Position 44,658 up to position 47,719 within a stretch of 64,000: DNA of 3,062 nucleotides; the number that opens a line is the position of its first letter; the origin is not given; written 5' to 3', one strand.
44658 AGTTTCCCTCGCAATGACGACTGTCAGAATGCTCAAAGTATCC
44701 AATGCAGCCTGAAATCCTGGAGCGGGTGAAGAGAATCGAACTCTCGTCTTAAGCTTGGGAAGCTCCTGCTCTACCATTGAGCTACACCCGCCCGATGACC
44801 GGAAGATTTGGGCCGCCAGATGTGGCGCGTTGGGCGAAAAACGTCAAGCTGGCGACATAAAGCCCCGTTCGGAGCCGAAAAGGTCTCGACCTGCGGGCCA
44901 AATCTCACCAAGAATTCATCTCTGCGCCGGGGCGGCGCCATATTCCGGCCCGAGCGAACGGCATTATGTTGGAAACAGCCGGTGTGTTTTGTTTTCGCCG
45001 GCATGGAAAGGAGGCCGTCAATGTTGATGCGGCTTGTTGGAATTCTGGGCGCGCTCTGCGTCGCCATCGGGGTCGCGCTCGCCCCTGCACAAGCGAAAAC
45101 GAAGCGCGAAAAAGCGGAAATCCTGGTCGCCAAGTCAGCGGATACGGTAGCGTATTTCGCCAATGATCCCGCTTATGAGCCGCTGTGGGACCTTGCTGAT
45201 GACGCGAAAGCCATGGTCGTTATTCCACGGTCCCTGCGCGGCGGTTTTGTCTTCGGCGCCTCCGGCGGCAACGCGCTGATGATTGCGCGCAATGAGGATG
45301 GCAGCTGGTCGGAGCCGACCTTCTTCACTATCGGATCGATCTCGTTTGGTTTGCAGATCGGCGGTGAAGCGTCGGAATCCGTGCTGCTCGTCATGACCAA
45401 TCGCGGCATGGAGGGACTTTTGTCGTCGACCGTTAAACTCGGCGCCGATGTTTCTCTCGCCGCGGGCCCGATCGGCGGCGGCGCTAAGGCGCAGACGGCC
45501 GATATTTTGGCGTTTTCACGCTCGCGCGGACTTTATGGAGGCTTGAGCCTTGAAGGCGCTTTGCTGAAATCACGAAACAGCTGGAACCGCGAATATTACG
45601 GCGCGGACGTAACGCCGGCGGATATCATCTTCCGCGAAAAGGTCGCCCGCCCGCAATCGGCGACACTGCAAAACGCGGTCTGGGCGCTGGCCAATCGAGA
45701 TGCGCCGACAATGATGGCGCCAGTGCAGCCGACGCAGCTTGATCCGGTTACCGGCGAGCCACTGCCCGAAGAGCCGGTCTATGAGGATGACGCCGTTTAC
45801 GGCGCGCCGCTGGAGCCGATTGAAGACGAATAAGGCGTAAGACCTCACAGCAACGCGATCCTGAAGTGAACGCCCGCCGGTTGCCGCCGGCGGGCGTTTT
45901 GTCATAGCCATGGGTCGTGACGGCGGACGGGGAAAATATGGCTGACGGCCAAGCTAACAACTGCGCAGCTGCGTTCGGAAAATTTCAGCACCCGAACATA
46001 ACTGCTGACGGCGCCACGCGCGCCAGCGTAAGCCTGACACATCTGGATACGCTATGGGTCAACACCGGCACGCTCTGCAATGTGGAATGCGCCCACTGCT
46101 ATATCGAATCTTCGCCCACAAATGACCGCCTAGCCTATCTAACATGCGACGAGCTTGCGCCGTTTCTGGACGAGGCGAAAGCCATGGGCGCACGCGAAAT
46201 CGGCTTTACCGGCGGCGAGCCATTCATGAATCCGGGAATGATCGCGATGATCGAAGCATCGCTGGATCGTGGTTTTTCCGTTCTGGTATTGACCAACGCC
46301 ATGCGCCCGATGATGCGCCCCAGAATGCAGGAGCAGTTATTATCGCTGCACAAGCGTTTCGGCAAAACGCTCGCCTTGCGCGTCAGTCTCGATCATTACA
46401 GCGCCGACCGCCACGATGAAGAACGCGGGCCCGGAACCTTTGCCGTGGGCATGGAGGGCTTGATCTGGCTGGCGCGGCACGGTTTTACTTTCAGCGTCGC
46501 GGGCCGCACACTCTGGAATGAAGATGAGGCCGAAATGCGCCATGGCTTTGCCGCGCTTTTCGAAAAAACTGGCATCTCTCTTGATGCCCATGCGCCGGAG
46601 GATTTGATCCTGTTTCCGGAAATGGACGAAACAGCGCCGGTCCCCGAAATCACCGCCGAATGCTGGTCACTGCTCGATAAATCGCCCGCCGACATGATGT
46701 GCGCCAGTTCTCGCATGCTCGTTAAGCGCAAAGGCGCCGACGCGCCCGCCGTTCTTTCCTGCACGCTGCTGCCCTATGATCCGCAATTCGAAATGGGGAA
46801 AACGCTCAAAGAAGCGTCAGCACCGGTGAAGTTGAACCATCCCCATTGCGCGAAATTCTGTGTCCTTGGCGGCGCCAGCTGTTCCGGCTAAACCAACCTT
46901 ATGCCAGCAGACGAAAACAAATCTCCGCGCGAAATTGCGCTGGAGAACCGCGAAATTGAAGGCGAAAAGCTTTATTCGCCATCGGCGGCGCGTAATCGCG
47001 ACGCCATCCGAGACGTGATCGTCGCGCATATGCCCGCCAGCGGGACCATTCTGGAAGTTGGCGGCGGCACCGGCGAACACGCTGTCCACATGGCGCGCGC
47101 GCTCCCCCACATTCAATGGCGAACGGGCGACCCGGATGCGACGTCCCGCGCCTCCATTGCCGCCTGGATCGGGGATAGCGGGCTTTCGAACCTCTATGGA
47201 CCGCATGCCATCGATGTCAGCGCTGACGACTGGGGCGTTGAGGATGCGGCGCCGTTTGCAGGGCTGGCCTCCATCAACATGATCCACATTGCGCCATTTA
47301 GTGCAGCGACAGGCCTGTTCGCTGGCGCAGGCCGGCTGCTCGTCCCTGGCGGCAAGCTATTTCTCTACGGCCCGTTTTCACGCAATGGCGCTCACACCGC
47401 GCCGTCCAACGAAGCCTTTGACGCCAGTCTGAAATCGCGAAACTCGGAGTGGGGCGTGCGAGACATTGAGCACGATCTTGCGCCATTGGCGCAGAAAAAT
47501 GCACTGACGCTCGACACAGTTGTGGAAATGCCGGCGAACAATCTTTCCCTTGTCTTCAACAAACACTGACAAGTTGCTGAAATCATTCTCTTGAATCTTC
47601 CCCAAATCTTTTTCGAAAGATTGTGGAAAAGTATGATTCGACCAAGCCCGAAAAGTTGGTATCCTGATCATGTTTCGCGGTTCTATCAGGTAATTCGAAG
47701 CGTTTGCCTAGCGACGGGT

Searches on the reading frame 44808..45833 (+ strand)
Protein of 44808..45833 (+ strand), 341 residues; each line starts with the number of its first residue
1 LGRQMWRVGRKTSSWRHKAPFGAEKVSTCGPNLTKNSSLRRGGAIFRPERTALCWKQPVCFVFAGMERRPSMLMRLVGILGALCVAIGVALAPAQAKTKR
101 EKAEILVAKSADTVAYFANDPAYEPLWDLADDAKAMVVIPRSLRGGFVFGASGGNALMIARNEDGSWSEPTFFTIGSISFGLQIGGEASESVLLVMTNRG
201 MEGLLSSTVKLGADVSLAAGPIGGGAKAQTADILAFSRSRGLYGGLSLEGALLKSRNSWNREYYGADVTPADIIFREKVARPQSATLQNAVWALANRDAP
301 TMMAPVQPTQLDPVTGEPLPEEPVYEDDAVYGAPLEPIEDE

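Call 61: search_protein_families(library=ncbifam, proteins=[window:44808-45833:+], max_evalue=0.00001)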
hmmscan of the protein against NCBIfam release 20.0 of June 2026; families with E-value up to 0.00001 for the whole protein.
window:44808-45833:+ (341 aa): 1 family
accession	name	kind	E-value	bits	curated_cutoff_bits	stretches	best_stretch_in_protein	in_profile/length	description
NF049970.1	lipo_BPSL1445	equivalog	2.1e-10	40.5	200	1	125-251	60-187/194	BPSL1445 family SYLF domain-containing lipoprotein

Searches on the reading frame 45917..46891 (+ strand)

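Call 7: search_protein_families(library=pfam, proteins=[window:45917-46891:+], max_evalue=0.01)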
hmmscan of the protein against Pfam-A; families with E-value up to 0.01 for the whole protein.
window:45917-46891:+ (324 aa): 3 families
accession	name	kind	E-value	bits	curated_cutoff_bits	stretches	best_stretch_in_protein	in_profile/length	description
PF04055.27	Radical_SAM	-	6.7e-16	59.3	29.5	1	49-197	2-148/166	Radical SAM superfamily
PF13353.11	Fer4_12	-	0.00012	22.8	22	1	53-112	14-73/137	4Fe-4S single cluster domain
PF12710.13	HAD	-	0.0019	19.1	27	1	85-137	71-119/189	haloacid dehalogenase-like hydrolase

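Call 61: search_protein_families(library=ncbifam, proteins=[window:45917-46891:+], max_evalue=0.00001)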
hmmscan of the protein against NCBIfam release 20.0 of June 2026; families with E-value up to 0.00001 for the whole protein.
window:45917-46891:+ (324 aa): 32 families (the best 25 are shown)
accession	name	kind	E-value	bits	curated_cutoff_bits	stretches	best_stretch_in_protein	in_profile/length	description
NF049973.1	radical_Rv1681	equivalog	4.4e-28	98.2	380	1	45-222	73-241/326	Rv1681 family radical SAM protein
TIGR04167.1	rSAM_SeCys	equivalog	1.3e-19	70.6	300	1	40-192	4-150/303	arsenosugar biosynthesis radical SAM (seleno)protein ArsS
NF045574.1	sacti_mat_StsB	exception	7.4e-15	54.7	625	1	39-194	91-237/466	StsB family radical SAM/SPASM domain sactipeptide maturase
NF050035.1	rSAM_WgK_link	exception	3.5e-14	52.6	650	1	49-192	14-150/367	radical SAM/SPASM peptide maturase WgkB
TIGR04466.1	rSAM_BlsE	equivalog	5.3e-14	52.4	400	1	52-190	11-139/327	cytosylglucuronate decarboxylase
TIGR04055.1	rSAM_NirJ2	equivalog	4.4e-13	49.5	500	1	49-212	5-161/326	putative heme d1 biosynthesis radical SAM protein NirJ2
TIGR04053.2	TIGR04053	equivalog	5.5e-13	48.9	395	1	46-203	11-162/366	TIGR04053 family radical SAM/SPASM domain-containing protein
TIGR04545.1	rSAM_ahbD_hemeb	equivalog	3.2e-12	46.6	500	1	52-196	8-145/339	heme b synthase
TIGR03962.1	mycofact_rSAM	equivalog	1.4e-11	44.2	265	1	53-219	21-177/339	mycofactocin radical SAM maturase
NF012164.0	AlbA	equivalog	1.6e-11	43.3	850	1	52-195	121-257/442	subtilosin maturase AlbA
TIGR04082.1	rSAM_for_selen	equivalog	3e-11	42.8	350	1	49-188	204-334/516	thio(seleno)oxazole modification radical SAM maturase SbtM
TIGR04251.1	SCM_rSAM_ScmF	equivalog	5e-11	42.6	400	1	45-190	5-146/353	SynChlorMet cassette radical SAM/SPASM protein ScmF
TIGR04250.1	SCM_rSAM_ScmE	equivalog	5.1e-10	38.8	400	1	51-194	10-146/358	SynChlorMet cassette radical SAM/SPASM protein ScmE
TIGR02666.1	moaA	equivalog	9.9e-10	37.9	284.05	1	52-129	18-101/336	GTP 3',8-cyclase MoaA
NF038283.1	viperin_w_prok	equivalog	4.6e-09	35.8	180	1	53-130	11-94/281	viperin family antiviral radical SAM protein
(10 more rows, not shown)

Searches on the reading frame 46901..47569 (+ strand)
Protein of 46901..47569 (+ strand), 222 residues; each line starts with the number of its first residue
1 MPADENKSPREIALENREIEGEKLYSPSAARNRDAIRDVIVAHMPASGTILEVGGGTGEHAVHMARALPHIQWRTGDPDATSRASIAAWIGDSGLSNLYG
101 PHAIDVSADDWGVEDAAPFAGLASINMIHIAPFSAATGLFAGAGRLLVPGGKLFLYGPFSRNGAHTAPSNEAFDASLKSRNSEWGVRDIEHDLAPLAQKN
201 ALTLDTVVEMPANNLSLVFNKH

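Call 7: search_protein_families(library=pfam, proteins=[window:46901-47569:+], max_evalue=0.01)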
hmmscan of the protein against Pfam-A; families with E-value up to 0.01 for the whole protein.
window:46901-47569:+ (222 aa): 3 families
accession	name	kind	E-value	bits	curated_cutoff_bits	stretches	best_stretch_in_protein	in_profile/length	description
PF06080.18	DUF938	-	1.9e-68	230.7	27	1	24-221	2-202/202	Protein of unknown function (DUF938)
PF13649.12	Methyltransf_25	-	0.00018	22.6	27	1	50-151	1-97/97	Methyltransferase domain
PF13489.12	Methyltransf_23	-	0.0047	17.1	27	1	43-161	19-122/164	Methyltransferase domain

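Call 25: find_homologous_proteins(query=window:46901-47566:+, max_evalue=1e-20)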
Query window:46901-47566:+ (222 aa): 7994 proteins with E <= 1e-20 among 8000 candidates; the best 120 are listed.
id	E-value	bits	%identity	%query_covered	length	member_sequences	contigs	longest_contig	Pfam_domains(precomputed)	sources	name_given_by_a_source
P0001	5.3e-130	450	92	100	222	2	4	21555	PF13649.13,PF06080.19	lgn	-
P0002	5.3e-130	450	91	100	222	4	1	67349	PF06080.19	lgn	-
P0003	3.8e-116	405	82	100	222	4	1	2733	PF06080.19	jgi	-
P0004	4.5e-108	378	77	100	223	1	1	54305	PF13649.13,PF06080.19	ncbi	-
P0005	4.9e-108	378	78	98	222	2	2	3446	PF13649.13,PF06080.19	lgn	-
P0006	7.7e-106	371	75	100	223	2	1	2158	PF13489.13,PF13649.13,PF06080.19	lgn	-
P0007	3.0e-105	369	79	95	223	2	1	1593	PF06080.19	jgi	-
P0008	4.5e-105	369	75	100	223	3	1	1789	PF13489.13,PF13649.13,PF06080.19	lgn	-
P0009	5.4e-105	368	76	99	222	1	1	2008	PF06080.19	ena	-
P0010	1.2e-104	367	75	97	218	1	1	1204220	PF13489.13,PF13649.13,PF06080.19,PF08242.19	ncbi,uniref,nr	ncbi:DUF938 domain-containing protein [Hyphococcus luteus]|uniref:SAM-dependent methyltransferase n=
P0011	3.1e-103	363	74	99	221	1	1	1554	PF13649.13,PF06080.19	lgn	-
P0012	7.2e-103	361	75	95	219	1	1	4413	PF13489.13,PF13649.13,PF06080.19,PF08242.19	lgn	-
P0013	1.8e-102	360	75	99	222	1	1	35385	PF13649.13,PF06080.19,PF08242.19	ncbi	-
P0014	4.3e-102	359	75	95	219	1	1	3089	PF13489.13,PF13649.13,PF06080.19,PF08242.19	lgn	-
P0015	4.7e-102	359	74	99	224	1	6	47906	PF06080.19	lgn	-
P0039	3.9e-99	349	71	98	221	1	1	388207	PF13489.13,PF13649.13,PF06080.19,PF08242.19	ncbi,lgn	-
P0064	1.4e-96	341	71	98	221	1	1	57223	PF13649.13,PF06080.19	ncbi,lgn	-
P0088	1.2e-93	331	69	96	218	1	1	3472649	PF13649.13,PF06080.19,PF08242.19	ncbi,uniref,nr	ncbi:DUF938 domain-containing protein [Hyphococcus flavus]|uniref:DUF938 domain-containing protein n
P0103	6.8e-91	322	67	95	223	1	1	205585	PF06080.19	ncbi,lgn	ncbi:MAG: DUF938 domain-containing protein [Pseudomonadota bacterium]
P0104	1.0e-90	322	67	100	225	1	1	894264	PF13489.13,PF13649.13,PF06080.19,PF08242.19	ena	-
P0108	4.1e-90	320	65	98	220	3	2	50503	PF13649.13,PF06080.19,PF08242.19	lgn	-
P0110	7.8e-90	319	66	97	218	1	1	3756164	PF13649.13,PF06080.19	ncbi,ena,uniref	ncbi:DUF938 domain-containing protein [Hyphococcus sp.]|uniref:DUF938 domain-containing protein n=1 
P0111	9.3e-90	318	65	98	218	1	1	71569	PF06080.19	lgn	-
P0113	1.4e-89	318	64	100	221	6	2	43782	PF13489.13,PF13649.13,PF06080.19,PF08241.19,PF08242.19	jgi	-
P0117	6.6e-89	316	65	99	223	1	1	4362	PF13489.13,PF05175.21,PF13649.13,PF06080.19,PF08241.19,PF08242.19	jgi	jgi:SAM-dependent methyltransferase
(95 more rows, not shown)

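Call 26: find_encoding_contigs(protein=P0039, flank=3000, max_places=1)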
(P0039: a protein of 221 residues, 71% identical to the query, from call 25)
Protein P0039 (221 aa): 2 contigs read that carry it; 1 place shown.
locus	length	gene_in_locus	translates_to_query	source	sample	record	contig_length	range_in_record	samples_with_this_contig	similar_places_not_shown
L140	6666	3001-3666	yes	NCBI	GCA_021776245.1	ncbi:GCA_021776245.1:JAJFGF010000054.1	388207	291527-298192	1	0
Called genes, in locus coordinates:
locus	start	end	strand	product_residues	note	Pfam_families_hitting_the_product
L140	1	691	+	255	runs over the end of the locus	PF00753:Lactamase_B, PF16123:HAGH_C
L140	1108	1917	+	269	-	PF04366:Ysc84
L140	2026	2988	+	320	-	PF04055:Radical_SAM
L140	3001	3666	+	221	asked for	PF06080:DUF938, PF13489:Methyltransf_23 (weak), PF13649:Methyltransf_25 (weak), PF08242:Methyltransf_12 (weak)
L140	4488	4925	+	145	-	PF05099:TerB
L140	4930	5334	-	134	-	-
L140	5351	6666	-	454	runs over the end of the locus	PF00939:Na_sulph_symp, PF03600:CitMHS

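Call 27: find_encoding_contigs(protein=P0064, flank=3000, max_places=1)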
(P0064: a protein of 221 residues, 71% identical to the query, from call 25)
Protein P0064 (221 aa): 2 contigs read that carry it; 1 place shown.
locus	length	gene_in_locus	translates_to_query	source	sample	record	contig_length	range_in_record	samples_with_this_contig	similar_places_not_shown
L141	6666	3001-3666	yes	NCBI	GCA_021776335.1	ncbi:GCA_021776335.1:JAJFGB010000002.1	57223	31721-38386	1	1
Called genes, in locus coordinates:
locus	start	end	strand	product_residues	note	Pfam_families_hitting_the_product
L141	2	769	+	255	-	PF00753:Lactamase_B, PF16123:HAGH_C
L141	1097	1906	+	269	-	PF04366:Ysc84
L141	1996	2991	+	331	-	PF13353:Fer4_12 (weak), PF04055:Radical_SAM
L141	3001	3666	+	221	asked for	PF06080:DUF938, PF13649:Methyltransf_25 (faint)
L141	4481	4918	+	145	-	PF05099:TerB (weak)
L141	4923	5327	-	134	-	-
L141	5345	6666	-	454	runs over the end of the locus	PF00939:Na_sulph_symp, PF03600:CitMHS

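Call 28: find_encoding_contigs(protein=P0010, flank=3000, max_places=1)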
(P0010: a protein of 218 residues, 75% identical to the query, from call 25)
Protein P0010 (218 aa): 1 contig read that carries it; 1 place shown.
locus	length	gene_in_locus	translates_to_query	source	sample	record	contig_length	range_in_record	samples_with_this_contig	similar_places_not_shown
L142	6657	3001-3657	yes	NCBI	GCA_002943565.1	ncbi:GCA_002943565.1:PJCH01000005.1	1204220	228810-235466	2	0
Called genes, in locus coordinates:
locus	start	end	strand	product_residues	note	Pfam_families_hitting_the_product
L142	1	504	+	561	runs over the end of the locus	PF00989:PAS, PF08448:PAS_4, PF13188:PAS_8 (weak), PF13426:PAS_9 (weak), PF00990:GGDEF, PF00563:EAL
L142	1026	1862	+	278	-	PF04366:Ysc84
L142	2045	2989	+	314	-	PF04055:Radical_SAM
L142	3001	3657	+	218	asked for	PF06080:DUF938, PF13489:Methyltransf_23 (weak), PF08242:Methyltransf_12 (faint), PF13649:Methyltransf_25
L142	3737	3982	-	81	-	-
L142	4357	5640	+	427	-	PF00083:Sugar_tr (weak), PF07690:MFS_1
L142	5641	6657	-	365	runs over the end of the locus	PF06559:DCD_N, PF22769:DCD, PF22569:DCD_C, PF22769:DCD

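Call 29: find_encoding_contigs(protein=P0088, flank=3000, max_places=1)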
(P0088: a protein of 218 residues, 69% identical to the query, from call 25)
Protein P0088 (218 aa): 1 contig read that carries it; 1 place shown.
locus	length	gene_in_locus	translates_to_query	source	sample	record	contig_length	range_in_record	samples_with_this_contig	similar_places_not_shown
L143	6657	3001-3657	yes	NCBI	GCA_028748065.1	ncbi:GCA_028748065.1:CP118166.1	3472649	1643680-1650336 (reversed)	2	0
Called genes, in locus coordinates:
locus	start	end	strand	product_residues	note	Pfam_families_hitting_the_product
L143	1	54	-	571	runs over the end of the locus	PF13400:Tad, PF09977:Tad_C, PF26942:DUF8293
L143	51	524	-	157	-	PF07811:TadE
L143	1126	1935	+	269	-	PF04366:Ysc84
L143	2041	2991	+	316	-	PF04055:Radical_SAM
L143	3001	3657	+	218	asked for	PF06080:DUF938, PF08242:Methyltransf_12 (weak), PF13649:Methyltransf_25 (weak)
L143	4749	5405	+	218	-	-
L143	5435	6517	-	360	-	PF06559:DCD_N, PF22769:DCD, PF22569:DCD_C, PF22769:DCD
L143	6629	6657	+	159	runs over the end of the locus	PF04379:DUF525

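Call 30: find_encoding_contigs(protein=P0113, flank=3000, max_places=1)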
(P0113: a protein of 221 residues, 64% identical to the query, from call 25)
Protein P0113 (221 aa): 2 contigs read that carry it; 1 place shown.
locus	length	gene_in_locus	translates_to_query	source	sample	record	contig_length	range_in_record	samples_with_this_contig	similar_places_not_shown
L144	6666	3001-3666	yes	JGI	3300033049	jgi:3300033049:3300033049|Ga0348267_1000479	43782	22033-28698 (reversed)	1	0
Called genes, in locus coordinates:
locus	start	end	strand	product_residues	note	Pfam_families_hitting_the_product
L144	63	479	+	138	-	PF01814:Hemerythrin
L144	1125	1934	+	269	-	PF04366:Ysc84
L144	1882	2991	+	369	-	PF04055:Radical_SAM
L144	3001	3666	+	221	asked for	PF06080:DUF938, PF13489:Methyltransf_23 (weak), PF08241:Methyltransf_11 (weak), PF08242:Methyltransf_12 (weak), PF13649:Methyltransf_25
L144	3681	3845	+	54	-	-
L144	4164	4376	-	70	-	-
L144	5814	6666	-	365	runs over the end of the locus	PF06559:DCD_N, PF22769:DCD, PF22569:DCD_C, PF22769:DCD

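Call 31: find_encoding_contigs(protein=P0110, flank=3000, max_places=1)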
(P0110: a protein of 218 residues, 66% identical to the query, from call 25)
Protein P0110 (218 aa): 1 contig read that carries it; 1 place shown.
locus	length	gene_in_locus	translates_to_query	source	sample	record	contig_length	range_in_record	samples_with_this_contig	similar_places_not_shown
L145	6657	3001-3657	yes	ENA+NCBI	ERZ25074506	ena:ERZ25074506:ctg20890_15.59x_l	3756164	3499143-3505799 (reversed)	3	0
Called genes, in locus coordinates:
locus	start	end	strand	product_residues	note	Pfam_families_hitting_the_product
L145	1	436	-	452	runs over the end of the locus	-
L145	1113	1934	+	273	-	PF04366:Ysc84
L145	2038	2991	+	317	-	PF04055:Radical_SAM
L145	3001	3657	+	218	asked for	PF06080:DUF938, PF13649:Methyltransf_25 (weak)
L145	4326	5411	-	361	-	PF06559:DCD_N, PF22769:DCD, PF22569:DCD_C, PF22769:DCD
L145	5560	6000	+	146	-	PF04379:DUF525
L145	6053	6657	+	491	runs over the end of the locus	PF02386:TrkH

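Call 32: find_encoding_contigs(protein=P0104, flank=3000, max_places=1)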
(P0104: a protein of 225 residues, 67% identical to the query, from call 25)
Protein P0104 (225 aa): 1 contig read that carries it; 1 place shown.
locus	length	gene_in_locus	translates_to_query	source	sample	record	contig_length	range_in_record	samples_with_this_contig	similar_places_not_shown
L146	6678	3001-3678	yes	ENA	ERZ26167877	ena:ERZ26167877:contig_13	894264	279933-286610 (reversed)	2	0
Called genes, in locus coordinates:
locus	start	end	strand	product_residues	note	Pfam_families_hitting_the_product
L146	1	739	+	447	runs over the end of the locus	-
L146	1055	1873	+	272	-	PF04366:Ysc84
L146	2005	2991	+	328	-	PF04055:Radical_SAM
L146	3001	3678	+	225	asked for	PF06080:DUF938, PF13489:Methyltransf_23 (weak), PF08242:Methyltransf_12 (weak), PF13649:Methyltransf_25 (weak)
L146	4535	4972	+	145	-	PF05099:TerB (weak)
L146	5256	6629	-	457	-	PF00939:Na_sulph_symp, PF03600:CitMHS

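Call 33: find_encoding_contigs(protein=P0111, flank=3000, max_places=1)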
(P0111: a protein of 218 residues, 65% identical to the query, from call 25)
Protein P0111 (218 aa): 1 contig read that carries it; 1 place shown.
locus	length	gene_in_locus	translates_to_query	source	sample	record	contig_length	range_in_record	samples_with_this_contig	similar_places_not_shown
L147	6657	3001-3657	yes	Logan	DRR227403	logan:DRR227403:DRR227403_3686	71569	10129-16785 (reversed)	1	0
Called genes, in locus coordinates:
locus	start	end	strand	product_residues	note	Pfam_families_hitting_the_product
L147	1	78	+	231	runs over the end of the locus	PF13462:Thioredoxin_4 (faint), PF01323:DSBA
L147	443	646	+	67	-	PF00313:CSD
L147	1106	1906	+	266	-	PF04366:Ysc84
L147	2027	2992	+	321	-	PF04055:Radical_SAM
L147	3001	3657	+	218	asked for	PF06080:DUF938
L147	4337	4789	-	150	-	PF00583:Acetyltransf_1, PF13673:Acetyltransf_10, PF13508:Acetyltransf_7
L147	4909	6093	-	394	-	PF06559:DCD_N, PF22769:DCD, PF22569:DCD_C, PF22769:DCD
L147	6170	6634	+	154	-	PF04379:DUF525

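Call 61: search_protein_families(library=ncbifam, proteins=[window:46901-47569:+], max_evalue=0.00001)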
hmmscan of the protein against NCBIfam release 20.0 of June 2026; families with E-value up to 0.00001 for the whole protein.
window:46901-47569:+ (222 aa): 0 families

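Call 65: find_encoding_contigs(protein=P0108, flank=3000, max_places=1)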
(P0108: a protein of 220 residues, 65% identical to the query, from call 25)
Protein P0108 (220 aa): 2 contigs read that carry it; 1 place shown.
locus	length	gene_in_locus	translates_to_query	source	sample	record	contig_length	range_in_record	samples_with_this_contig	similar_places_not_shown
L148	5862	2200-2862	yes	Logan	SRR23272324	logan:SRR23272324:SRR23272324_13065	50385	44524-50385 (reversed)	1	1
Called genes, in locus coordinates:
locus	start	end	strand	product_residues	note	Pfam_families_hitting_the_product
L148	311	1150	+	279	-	PF04366:Ysc84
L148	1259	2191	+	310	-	PF13353:Fer4_12 (faint), PF04055:Radical_SAM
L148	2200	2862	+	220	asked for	PF06080:DUF938, PF08242:Methyltransf_12 (faint), PF13649:Methyltransf_25 (weak)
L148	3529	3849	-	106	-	PF00893:Multi_Drug_Res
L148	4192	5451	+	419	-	PF00083:Sugar_tr (weak), PF05977:MFS_3 (faint), PF07690:MFS_1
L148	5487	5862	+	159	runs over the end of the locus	PF12680:SnoaL_2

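Call 66: find_encoding_contigs(protein=P0103, flank=3000, max_places=1)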
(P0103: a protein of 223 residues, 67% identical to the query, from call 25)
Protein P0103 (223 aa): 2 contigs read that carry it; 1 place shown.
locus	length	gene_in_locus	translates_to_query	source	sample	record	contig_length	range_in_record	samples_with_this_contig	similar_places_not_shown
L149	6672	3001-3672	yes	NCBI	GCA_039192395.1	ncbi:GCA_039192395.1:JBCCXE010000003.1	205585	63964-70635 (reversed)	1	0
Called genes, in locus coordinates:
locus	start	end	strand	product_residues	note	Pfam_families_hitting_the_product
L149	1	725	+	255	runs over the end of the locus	PF00753:Lactamase_B, PF16123:HAGH_C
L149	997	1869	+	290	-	PF04366:Ysc84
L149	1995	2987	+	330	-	PF13353:Fer4_12 (weak), PF04055:Radical_SAM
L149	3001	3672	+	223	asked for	PF06080:DUF938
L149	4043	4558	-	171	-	-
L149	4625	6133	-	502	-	PF04293:SpoVR, PF24755:SpoVR_C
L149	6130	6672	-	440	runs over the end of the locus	PF04285:DUF444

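Call 67: find_encoding_contigs(protein=P0117, flank=3000, max_places=1)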
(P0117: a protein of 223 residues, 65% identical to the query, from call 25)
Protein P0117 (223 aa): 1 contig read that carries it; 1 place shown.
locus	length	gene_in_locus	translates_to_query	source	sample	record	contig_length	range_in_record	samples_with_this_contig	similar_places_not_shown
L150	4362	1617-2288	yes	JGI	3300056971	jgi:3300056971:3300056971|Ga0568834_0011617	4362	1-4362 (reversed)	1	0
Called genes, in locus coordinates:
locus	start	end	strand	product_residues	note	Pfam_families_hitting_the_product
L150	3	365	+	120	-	?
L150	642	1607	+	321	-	PF13353:Fer4_12 (weak), PF04055:Radical_SAM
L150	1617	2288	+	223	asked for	PF06080:DUF938, PF13489:Methyltransf_23 (weak), PF05175:MTS (weak), PF08241:Methyltransf_11 (weak), PF08242:Methyltransf_12 (weak), PF13649:Methyltransf_25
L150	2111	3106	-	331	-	-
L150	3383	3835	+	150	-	-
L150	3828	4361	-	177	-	?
